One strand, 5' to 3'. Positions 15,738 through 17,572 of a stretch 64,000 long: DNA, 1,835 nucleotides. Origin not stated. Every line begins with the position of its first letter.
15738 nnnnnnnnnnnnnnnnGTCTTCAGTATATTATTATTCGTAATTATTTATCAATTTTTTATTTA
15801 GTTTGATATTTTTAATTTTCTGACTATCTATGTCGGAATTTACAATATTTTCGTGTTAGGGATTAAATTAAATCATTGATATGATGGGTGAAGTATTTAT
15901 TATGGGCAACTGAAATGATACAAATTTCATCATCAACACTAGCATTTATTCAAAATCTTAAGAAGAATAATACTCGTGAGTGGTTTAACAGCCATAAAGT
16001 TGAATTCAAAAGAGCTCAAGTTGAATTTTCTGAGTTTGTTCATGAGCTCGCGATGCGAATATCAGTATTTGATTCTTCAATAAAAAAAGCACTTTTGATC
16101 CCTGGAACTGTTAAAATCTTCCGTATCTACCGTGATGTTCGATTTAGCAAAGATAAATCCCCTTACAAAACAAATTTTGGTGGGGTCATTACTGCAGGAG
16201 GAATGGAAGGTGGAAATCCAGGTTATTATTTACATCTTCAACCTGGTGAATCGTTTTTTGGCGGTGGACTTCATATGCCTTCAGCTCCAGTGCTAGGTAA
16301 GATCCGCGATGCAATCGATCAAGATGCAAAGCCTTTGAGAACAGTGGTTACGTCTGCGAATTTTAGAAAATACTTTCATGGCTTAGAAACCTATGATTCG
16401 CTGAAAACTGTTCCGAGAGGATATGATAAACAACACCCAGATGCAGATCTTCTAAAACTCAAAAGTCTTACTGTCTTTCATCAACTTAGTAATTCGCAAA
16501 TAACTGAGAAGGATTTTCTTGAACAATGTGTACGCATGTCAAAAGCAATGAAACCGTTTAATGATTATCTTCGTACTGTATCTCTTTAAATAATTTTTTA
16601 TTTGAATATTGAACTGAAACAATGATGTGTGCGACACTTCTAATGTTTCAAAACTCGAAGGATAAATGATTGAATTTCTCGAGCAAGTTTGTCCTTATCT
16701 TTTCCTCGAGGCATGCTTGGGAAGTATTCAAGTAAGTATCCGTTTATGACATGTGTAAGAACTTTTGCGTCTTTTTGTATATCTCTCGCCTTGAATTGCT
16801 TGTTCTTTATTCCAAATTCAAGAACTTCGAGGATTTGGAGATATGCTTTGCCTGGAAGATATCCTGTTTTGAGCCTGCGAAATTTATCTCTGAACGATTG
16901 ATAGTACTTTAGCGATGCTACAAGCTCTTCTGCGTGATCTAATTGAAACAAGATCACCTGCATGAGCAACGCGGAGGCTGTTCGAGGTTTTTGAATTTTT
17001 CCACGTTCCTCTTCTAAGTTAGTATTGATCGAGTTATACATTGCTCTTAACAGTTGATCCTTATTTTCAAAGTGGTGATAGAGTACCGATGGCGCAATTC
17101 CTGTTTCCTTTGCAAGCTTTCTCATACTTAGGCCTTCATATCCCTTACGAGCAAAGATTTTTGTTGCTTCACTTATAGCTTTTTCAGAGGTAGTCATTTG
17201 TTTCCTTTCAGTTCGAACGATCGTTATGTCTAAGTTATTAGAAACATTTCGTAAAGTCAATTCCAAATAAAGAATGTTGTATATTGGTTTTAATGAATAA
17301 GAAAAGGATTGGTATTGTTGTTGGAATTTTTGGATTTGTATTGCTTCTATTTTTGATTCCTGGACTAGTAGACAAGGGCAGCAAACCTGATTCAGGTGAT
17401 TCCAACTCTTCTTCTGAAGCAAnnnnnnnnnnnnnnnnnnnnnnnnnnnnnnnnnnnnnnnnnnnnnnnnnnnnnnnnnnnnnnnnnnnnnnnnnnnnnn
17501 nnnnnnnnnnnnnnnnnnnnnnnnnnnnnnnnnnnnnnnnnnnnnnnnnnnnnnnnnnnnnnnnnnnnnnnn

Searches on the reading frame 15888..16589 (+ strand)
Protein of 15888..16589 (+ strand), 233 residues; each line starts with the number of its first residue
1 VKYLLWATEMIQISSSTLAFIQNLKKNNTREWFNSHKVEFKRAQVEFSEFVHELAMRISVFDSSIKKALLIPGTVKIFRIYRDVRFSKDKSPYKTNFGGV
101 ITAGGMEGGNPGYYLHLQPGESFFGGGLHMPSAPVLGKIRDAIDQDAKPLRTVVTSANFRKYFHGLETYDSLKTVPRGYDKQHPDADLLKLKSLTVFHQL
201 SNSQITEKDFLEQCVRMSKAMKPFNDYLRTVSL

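Call 4: search_protein_families(library=ncbifam, proteins=[window:15888-16589:+], max_evalue=0.01)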
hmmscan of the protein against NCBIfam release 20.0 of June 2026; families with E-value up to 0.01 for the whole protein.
window:15888-16589:+ (233 aa): 1 family
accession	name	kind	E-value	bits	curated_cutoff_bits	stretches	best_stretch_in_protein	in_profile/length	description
TIGR02453.1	TIGR02453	subfamily_domain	5.5e-61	206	105.4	1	15-231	3-216/218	TIGR02453 family protein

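Call 5: search_protein_families(library=pfam, proteins=[window:15888-16589:+], max_evalue=0.01)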
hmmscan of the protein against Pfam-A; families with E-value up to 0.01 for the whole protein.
window:15888-16589:+ (233 aa): 1 family
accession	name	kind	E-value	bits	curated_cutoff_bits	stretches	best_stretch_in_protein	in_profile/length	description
PF09365.15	DUF2461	-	1.7e-69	234.3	22.8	1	17-227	2-208/208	Conserved hypothetical protein (DUF2461)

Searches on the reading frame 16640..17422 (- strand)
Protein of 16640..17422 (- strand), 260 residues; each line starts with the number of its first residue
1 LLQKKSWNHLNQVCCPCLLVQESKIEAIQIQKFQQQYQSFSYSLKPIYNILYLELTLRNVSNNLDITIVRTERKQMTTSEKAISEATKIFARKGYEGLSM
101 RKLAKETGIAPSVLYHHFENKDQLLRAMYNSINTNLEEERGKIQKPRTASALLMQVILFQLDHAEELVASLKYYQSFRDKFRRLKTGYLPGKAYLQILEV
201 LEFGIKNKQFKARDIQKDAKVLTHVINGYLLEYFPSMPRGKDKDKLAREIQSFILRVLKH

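Call 4: search_protein_families(library=ncbifam, proteins=[window:16640-17422:-], max_evalue=0.01)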
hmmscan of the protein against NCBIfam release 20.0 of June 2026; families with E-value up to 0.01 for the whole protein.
window:16640-17422:- (260 aa): 20 families
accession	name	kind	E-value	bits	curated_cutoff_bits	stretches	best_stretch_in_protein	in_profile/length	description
NF053878.1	FATransRegFadRBac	equivalog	4.5e-11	42.9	200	1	81-233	7-160/190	fatty acid metabolism transcriptional regulator FadR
NF050111.1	TransRegSACE7040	equivalog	4.8e-11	42.9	250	1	81-164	5-89/186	SACE_7040 family transcriptional regulator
NF010319.1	PRK13756.1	equivalog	8e-09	35.6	265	1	79-135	4-60/199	tetracycline resistance transcriptional repressor TetR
NF041196.1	ScbR_bind_reg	equivalog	9e-09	35.8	150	1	77-147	6-76/191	ScbR family autoregulator-binding transcription factor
NF051852.1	efflux_TF_MtrR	exception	5.2e-08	32.9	280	1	71-139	4-72/205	multidrug efflux system transcriptional repressor MtrR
NF037937.1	septum_RefZ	equivalog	7.1e-08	32.6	180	1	80-212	2-140/195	forespore capture DNA-binding protein RefZ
NF007949.0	PRK10668.1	equivalog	7.2e-08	32.2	271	1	70-160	4-96/216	multidrug efflux transporter transcriptional repressor AcrR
NF008402.0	PRK11202.1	equivalog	5.9e-07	29.4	151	1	69-129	4-64/211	HTH-type transcriptional repressor FabR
TIGR03384.1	betaine_BetI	equivalog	1.2e-06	28.3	201.3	1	83-158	14-90/189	choline-binding transcriptional repressor BetI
NF000040.3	Tn10_TetC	equivalog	1.9e-06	28.2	425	1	78-130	14-66/197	tetracyline resistance-associated transcriptional repressor TetC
NF001978.0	PRK00767.1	equivalog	8e-06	25.8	118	1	84-152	16-86/197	transcriptional regulator BetI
NF053731.1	TransRegFasRMycb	equivalog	1.1e-05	25.3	330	1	81-135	15-69/199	HTH-type transcriptional activator FasR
NF011572.0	PRK14996.1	equivalog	1.6e-05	24.9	144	1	80-218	11-150/192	TetR family transcriptional regulator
TIGR03968.1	mycofact_TetR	equivalog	2.3e-05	24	224.9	1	71-143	3-75/190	mycofactocin system transcriptional regulator MftR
NF053516.1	TranRepPrsAVib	equivalog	2.4e-05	24.2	300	1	74-130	3-59/208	TetR family transcriptional repressor PsrA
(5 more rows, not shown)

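Call 5: search_protein_families(library=pfam, proteins=[window:16640-17422:-], max_evalue=0.01)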
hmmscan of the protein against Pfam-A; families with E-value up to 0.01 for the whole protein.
window:16640-17422:- (260 aa): 1 family
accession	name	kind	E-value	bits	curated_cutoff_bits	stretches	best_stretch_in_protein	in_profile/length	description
PF00440.29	TetR_N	-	1.3e-15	57.4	24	1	83-128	2-47/47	Bacterial regulatory proteins, tetR family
